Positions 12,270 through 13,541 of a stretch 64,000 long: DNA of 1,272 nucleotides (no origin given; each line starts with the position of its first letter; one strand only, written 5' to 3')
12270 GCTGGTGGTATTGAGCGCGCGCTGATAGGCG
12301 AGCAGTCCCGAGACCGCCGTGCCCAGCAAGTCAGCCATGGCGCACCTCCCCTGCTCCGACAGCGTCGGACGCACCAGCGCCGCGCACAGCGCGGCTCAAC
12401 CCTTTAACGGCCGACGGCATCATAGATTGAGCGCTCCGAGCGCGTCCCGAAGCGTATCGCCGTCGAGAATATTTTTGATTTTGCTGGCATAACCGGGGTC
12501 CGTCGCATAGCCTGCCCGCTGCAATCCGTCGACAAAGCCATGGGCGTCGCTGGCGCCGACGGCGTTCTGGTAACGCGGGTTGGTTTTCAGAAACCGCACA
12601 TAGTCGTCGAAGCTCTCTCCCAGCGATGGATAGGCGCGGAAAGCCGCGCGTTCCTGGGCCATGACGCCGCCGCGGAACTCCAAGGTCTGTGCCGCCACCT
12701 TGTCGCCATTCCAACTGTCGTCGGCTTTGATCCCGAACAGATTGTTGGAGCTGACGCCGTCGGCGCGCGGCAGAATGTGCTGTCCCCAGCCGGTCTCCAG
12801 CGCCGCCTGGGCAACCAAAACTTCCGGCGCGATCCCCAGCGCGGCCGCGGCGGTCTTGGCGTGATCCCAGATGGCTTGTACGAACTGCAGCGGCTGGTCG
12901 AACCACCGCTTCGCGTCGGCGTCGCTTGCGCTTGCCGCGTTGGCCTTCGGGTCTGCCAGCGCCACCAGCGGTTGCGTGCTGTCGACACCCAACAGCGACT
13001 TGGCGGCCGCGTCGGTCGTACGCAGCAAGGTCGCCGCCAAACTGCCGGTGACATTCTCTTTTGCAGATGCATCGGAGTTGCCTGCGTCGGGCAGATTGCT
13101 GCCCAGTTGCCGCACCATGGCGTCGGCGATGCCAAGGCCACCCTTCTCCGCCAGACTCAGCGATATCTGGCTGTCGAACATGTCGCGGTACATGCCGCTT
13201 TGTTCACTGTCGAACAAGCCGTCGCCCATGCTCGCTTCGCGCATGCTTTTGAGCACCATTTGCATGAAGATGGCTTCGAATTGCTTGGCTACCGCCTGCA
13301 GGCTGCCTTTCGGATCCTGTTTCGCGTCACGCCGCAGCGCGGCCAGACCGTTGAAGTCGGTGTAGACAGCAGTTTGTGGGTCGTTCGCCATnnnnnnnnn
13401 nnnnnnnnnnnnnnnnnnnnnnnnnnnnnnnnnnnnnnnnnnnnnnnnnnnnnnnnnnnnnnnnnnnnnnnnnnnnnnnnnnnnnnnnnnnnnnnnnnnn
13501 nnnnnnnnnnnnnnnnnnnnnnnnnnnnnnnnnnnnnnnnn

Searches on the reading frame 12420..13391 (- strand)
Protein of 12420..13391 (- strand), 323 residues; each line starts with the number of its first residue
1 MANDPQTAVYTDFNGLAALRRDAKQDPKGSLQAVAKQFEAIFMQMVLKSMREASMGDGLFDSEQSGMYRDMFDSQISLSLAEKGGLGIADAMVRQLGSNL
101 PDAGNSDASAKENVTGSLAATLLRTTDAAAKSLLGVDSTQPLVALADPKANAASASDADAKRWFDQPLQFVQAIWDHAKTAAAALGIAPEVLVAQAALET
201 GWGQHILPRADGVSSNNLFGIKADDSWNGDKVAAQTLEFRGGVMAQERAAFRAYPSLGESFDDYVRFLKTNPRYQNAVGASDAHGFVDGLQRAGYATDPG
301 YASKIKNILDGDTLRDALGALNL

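Call 17: find_encoding_contigs(protein=window:12420-13391:-, flank=10000, max_places=4)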
Protein window:12420-13391:- (323 aa): no gene with exactly this product is on record in the collection.
